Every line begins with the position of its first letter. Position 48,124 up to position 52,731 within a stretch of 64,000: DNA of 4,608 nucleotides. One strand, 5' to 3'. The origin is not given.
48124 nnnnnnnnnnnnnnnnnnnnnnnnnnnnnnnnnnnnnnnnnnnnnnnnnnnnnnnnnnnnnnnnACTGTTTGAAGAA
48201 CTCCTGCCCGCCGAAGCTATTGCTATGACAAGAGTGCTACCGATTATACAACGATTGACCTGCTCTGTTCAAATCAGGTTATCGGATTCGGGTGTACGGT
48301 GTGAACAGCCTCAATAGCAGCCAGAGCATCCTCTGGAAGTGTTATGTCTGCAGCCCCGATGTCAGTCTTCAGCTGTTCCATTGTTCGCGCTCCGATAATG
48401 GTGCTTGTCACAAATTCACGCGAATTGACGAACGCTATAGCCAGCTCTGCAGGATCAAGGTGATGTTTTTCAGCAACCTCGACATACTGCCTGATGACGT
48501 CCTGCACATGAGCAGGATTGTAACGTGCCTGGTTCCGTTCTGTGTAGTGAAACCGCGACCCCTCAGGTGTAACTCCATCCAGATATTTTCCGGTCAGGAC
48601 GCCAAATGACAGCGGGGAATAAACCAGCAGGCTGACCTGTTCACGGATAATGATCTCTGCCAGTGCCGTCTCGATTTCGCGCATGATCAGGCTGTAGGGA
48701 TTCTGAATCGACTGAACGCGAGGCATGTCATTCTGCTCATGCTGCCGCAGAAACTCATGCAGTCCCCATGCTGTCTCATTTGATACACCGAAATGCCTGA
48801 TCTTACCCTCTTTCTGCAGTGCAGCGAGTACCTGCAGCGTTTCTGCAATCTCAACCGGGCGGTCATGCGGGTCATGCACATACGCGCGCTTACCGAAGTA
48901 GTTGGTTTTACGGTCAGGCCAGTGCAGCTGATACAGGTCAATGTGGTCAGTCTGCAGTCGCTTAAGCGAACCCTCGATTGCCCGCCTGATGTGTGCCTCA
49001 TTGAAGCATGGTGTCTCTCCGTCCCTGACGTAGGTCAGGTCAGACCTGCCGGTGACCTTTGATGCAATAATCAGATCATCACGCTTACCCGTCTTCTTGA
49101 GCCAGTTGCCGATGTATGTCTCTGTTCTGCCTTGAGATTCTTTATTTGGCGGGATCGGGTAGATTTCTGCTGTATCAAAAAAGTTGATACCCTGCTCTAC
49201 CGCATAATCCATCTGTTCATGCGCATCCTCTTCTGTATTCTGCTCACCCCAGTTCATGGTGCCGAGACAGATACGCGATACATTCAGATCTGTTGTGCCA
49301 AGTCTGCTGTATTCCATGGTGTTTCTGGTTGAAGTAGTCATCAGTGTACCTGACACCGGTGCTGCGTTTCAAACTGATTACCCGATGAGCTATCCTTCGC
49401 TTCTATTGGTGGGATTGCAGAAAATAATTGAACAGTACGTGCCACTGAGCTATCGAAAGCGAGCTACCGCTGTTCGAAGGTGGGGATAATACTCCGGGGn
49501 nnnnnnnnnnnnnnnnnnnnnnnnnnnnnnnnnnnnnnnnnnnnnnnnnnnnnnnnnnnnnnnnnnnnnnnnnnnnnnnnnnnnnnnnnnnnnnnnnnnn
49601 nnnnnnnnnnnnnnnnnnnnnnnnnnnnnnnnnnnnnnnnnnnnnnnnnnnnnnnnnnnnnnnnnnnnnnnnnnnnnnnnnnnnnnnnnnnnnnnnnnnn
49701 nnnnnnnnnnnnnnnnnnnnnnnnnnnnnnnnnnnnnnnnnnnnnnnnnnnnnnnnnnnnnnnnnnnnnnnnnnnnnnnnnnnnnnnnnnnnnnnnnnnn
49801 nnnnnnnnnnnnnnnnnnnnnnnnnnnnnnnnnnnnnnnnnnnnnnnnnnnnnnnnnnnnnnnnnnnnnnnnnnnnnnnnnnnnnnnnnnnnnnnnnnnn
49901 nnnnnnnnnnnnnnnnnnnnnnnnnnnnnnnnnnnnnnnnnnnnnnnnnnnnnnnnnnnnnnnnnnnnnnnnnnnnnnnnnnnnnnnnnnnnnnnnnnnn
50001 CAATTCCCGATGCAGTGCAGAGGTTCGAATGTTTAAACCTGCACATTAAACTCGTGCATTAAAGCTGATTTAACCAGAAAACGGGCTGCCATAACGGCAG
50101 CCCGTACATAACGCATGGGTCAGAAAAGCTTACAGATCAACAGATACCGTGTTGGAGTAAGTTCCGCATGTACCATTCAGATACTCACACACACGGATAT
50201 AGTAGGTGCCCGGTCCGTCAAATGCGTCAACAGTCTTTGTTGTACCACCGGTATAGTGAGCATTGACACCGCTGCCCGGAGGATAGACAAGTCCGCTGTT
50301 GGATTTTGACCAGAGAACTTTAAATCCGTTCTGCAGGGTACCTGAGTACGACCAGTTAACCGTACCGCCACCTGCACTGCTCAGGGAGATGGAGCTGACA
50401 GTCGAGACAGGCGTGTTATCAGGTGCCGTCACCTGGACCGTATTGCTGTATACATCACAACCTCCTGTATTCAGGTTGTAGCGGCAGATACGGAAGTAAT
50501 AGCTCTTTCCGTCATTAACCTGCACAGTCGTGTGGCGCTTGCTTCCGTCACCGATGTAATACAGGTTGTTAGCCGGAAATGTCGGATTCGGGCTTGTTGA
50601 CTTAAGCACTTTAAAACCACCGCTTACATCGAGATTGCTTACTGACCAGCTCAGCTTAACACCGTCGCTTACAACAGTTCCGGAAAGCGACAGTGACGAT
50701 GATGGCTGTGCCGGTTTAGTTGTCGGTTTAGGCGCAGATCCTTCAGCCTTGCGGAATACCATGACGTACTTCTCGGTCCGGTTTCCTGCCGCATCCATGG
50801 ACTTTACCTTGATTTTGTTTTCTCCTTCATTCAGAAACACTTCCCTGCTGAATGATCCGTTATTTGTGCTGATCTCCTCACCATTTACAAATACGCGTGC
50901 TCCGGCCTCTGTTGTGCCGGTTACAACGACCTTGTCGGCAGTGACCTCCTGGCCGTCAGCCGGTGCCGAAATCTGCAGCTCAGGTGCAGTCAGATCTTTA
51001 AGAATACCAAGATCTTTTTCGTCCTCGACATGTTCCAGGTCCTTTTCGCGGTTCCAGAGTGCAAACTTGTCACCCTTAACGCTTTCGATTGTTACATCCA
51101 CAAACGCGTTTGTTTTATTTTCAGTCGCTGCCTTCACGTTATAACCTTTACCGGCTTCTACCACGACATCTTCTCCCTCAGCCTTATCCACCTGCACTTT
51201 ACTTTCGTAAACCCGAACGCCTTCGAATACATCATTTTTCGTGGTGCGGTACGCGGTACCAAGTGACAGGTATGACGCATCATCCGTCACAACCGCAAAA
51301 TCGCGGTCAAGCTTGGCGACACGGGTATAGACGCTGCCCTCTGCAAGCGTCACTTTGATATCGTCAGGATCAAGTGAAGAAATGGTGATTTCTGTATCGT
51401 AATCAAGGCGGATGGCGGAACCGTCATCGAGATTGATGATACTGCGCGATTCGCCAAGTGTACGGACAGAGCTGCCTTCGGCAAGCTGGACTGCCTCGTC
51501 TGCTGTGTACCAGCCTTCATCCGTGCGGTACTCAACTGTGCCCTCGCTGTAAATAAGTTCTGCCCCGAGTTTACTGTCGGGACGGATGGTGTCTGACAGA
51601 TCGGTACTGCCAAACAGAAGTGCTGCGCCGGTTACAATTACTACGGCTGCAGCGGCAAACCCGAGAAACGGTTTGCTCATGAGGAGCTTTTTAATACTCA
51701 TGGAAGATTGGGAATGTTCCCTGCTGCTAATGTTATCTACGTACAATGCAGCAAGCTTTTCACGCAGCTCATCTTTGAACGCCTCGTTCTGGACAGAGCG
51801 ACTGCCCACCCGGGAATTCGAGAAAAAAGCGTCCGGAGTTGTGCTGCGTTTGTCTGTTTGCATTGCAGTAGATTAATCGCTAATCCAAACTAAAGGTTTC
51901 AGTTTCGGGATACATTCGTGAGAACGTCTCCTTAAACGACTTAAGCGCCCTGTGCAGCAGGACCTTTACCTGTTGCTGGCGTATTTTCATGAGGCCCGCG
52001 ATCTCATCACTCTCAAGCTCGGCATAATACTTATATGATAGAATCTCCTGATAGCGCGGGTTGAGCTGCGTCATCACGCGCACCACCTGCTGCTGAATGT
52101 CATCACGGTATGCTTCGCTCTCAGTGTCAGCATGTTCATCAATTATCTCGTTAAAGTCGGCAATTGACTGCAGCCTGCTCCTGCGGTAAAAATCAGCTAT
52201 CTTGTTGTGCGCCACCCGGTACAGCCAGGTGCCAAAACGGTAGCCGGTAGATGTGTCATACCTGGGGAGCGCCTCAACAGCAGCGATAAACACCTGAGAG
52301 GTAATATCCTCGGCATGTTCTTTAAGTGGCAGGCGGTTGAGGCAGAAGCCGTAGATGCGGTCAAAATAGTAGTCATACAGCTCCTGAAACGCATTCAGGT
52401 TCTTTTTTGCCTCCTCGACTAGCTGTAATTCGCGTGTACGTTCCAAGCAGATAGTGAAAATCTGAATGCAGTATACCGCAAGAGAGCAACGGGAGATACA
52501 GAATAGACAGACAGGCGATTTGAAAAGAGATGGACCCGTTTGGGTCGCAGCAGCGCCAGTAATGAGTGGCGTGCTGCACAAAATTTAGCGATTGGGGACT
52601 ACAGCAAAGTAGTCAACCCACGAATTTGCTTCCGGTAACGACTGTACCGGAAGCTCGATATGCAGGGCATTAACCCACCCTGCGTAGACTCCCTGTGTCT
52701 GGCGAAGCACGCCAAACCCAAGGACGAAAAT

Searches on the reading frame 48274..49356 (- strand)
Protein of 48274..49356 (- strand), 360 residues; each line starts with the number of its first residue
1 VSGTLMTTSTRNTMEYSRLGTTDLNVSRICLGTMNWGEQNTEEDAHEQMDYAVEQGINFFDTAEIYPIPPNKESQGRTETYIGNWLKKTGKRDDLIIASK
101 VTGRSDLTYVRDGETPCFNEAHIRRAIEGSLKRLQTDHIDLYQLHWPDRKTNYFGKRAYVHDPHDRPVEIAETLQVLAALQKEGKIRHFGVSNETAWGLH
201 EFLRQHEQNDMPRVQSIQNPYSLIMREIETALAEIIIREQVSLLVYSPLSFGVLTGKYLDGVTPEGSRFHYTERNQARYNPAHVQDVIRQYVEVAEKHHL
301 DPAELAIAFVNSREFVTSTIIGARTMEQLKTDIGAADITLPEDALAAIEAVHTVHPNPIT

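Call 7: search_protein_families(library=pfam, proteins=[window:48274-49356:-], max_evalue=0.001)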
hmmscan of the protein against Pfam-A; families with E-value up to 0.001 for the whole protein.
window:48274-49356:- (360 aa): 1 family
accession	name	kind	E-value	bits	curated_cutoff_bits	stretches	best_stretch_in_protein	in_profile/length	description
PF00248.27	Aldo_ket_red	-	2.4e-66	224.2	24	1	28-351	1-289/291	Aldo/keto reductase family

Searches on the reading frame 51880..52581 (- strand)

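Call 7: search_protein_families(library=pfam, proteins=[window:51880-52581:-], max_evalue=0.001)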
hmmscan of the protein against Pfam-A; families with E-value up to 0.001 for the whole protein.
window:51880-52581:- (233 aa): 3 families
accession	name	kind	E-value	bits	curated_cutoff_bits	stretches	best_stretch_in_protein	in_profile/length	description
PF04542.20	Sigma70_r2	-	4.3e-17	62.1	24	1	68-136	1-69/71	Sigma-70 region 2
PF08281.18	Sigma70_r4_2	-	4e-10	39.6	25.7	1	164-214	2-52/54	Sigma-70, region 4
PF04545.22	Sigma70_r4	-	7.6e-07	29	24.1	1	170-215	2-47/50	Sigma-70, region 4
